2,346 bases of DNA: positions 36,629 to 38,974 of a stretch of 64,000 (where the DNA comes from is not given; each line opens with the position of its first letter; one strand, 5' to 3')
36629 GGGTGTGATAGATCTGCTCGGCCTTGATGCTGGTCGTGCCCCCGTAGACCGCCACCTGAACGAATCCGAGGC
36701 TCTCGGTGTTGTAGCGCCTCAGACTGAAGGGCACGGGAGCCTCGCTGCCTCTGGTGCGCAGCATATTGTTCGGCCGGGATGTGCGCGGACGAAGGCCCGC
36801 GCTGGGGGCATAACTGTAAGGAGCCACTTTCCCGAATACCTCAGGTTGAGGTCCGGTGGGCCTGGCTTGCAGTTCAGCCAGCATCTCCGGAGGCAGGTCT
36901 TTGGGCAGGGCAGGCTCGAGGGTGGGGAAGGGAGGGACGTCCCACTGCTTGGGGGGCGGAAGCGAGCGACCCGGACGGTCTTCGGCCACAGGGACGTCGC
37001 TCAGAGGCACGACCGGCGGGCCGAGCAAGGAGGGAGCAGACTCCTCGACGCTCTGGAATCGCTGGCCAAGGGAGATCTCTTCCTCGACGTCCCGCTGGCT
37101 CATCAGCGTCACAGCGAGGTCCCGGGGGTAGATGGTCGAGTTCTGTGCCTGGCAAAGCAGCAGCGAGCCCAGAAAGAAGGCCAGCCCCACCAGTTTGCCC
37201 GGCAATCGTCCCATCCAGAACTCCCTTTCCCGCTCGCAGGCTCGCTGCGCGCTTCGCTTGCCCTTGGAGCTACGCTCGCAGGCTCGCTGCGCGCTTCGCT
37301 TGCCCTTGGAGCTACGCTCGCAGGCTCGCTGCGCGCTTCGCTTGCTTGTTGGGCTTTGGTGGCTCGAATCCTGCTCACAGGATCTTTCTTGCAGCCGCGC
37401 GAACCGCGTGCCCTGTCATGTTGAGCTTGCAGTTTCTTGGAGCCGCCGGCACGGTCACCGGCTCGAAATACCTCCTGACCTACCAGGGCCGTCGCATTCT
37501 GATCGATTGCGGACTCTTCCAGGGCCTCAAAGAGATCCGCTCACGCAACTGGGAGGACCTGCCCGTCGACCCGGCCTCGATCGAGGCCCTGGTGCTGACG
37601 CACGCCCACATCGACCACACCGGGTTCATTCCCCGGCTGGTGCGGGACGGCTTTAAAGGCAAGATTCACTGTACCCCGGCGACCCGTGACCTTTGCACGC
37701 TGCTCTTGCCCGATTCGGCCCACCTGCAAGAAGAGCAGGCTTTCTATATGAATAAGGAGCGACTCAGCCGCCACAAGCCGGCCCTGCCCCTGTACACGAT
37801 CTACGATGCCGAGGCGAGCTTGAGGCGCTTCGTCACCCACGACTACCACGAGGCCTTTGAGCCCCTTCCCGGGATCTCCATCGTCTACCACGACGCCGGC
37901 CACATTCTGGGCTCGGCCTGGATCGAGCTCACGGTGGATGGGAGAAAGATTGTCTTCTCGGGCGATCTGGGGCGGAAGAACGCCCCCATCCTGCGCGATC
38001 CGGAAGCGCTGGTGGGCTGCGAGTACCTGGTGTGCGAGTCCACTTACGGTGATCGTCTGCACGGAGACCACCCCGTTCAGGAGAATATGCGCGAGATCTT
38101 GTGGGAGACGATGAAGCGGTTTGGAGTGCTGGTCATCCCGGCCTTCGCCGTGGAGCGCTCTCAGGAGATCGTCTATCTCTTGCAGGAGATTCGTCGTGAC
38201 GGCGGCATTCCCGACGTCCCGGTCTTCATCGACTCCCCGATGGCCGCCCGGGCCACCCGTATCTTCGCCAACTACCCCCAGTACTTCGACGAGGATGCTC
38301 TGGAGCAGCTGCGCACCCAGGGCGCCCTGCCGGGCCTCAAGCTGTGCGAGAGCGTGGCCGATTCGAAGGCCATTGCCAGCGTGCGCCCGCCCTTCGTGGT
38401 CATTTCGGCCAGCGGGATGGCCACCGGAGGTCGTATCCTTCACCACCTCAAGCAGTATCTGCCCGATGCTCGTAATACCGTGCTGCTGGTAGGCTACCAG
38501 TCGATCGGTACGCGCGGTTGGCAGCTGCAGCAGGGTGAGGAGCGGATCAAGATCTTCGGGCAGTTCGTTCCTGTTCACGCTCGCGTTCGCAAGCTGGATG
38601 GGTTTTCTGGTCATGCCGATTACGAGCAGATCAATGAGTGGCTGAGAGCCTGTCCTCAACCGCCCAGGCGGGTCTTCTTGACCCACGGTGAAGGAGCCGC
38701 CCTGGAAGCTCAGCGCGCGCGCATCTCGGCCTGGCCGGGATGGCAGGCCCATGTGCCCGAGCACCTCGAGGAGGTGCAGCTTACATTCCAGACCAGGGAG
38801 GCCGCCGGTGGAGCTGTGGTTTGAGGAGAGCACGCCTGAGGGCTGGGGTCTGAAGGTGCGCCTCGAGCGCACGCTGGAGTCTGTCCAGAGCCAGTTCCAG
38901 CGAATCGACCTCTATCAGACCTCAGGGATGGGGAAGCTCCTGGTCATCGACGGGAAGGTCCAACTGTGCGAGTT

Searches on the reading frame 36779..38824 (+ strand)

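Call 49: search_protein_families(library=pfam, proteins=[window:36779-38824:+], max_evalue=0.00001)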
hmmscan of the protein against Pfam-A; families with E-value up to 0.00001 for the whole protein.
window:36779-38824:+ (681 aa): 4 families
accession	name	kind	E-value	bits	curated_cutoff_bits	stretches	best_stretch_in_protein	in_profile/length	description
PF10996.14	Beta-Casp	-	3.6e-35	121.5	27.7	1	462-583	2-120/120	Beta-Casp domain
PF07521.17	RMMBL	-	3.5e-16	59.4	21.6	1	597-660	2-63/63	Zn-dependent metallo-hydrolase RNA specificity domain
PF00753.33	Lactamase_B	-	9.5e-15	55.5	22.7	1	231-408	9-161/196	Metallo-beta-lactamase superfamily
PF12706.13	Lactamase_B_2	-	6.9e-10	39.3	27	1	238-422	1-165/200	Beta-lactamase superfamily domain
